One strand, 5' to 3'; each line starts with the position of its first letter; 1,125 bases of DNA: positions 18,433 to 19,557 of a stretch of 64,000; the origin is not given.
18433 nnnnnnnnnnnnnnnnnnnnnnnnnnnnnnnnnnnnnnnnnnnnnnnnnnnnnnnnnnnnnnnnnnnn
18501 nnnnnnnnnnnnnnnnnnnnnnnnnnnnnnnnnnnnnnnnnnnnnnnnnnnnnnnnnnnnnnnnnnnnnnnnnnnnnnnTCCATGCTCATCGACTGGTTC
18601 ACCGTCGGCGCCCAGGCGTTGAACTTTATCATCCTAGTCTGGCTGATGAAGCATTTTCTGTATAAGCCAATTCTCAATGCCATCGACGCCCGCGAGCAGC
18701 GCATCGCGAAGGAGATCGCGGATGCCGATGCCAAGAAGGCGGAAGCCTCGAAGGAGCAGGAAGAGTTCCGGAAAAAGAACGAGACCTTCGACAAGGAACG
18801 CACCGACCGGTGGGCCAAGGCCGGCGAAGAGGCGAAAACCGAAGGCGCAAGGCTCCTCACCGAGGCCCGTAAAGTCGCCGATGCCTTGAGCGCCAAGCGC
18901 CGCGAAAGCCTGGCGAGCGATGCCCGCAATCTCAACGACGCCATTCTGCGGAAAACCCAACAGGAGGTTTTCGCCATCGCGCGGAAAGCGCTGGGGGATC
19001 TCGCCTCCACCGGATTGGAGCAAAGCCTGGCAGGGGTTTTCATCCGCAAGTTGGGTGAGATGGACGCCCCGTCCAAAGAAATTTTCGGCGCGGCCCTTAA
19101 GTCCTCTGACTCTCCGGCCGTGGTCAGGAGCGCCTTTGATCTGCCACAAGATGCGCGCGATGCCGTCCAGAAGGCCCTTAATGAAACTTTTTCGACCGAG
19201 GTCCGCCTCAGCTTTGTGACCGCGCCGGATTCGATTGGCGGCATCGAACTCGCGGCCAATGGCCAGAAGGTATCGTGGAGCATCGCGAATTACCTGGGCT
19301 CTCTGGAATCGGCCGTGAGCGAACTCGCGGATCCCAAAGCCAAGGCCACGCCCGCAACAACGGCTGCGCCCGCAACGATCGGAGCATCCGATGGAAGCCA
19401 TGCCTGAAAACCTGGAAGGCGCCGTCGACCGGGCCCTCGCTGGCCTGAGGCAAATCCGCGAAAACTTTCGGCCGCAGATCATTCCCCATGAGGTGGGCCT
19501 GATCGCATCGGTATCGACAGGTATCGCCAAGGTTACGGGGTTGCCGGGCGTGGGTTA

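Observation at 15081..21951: Complete N-type (Na+-translocating) ATPase operon atpD-C-Q-R-B-E-F-A-G with intact Na+-binding c-ring signature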

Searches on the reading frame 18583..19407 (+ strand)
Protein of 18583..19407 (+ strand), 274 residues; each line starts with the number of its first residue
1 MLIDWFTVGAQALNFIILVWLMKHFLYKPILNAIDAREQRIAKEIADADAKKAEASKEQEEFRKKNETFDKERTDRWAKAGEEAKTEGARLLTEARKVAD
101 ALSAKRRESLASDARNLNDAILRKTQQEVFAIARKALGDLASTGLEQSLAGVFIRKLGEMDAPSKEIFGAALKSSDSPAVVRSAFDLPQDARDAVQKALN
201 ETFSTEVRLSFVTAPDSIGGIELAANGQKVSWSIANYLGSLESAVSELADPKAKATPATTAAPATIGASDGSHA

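Call 3: search_protein_families(library=ncbifam, proteins=[window:18583-19407:+], max_evalue=0.001)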
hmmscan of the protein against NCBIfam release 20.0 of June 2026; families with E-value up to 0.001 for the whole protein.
window:18583-19407:+ (274 aa): 20 families
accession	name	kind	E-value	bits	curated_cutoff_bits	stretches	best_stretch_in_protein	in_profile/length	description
TIGR03321.1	alt_F1F0_F0_B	exception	3.1e-89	299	224.7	1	1-245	1-245/246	alternate F1F0 ATPase, F0 subunit B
NF011044.0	PRK14474.1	equivalog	1.5e-63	214.6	339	1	1-250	1-251/258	F0F1 ATP synthase subunit B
NF009992.0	PRK13461.1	equivalog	1.8e-15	56.9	127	1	1-158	1-158/159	F0F1 ATP synthase subunit B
NF011043.0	PRK14473.1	equivalog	5.6e-15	55.7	168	1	3-121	6-124/164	F0F1 ATP synthase subunit B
TIGR01144.1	ATP_synt_b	equivalog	1.8e-13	50.7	65.5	1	11-139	1-110/147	F0F1 ATP synthase subunit B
NF009987.0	PRK13453.1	equivalog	7.7e-12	45.3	172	1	3-137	16-150/173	F0F1 ATP synthase subunit B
NF004411.0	PRK05759.1-2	equivalog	2.3e-09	37.5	131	1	6-118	5-113/156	F0F1 ATP synthase subunit B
NF005607.0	PRK07353.1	equivalog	2.8e-09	36.9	131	1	8-137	23-148/155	F0F1 ATP synthase subunit B'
NF006293.0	PRK08476.1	equivalog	3.4e-09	37.1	118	1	14-122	16-124/141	F0F1 ATP synthase subunit B'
NF004412.0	PRK05759.1-3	equivalog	9.5e-09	35.4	156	1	12-138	34-160/185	F0F1 ATP synthase subunit B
NF011041.0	PRK14471.1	equivalog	3.9e-08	33.4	200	1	11-140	14-124/164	F0F1 ATP synthase subunit B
NF004413.0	PRK05759.1-4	equivalog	2e-07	31.2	197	1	8-105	7-100/156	F0F1 ATP synthase subunit B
NF004402.0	PRK05758.2-2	equivalog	2.9e-05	24.2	115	1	179-245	111-177/179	F0F1 ATP synthase subunit delta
NF006292.0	PRK08475.1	equivalog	4.1e-05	23.3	166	1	11-131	31-151/171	F0F1 ATP synthase subunit B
NF004406.0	PRK05758.3-2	equivalog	9.4e-05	22.3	172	1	176-246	113-183/186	F0F1 ATP synthase subunit delta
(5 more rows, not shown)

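Call 4: search_protein_families(library=pfam, proteins=[window:18583-19407:+], max_evalue=0.01)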
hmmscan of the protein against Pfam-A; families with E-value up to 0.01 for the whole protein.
window:18583-19407:+ (274 aa): 2 families
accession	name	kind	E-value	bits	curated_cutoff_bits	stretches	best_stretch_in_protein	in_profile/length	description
PF00430.23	ATP-synt_B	-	2.6e-12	47.4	28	1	10-136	4-126/132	ATP synthase B/B' CF(0)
PF00213.23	OSCP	-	3.6e-07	30.9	22.3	1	177-244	103-171/172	ATP synthase delta (OSCP) subunit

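Call 20: search_solved_structures(query=window:18583-19407:+, max_evalue=0.01)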
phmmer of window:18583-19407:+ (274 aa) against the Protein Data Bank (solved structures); distinct sequences matched with E-value up to 0.01: 7.
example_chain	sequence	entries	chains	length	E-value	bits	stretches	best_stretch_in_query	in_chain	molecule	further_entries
9itj_U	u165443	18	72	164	2.3e-09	40.7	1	10-122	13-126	ATP synthase subunit b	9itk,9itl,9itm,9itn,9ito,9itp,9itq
6n2y_b2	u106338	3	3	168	7.9e-07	32.4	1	7-110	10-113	ATP synthase subunit b | Bacillus PS3 ATP synthase subunit b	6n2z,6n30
9jc1_A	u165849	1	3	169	8.1e-07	32.3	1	7-110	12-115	ATP synthase subunit b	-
6n2d_b2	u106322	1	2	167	9.2e-07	32.1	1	7-122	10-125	ATP synthase subunit b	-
9jc1_B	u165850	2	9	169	9.5e-07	32.1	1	7-122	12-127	ATP synthase subunit b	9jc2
6n2y_b1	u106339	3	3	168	1e-06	32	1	7-123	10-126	ATP synthase subunit b | Bacillus PS3 ATP synthase subunit b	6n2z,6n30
7p2y_b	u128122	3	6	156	3e-05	27.2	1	7-133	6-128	ATP synthase subunit b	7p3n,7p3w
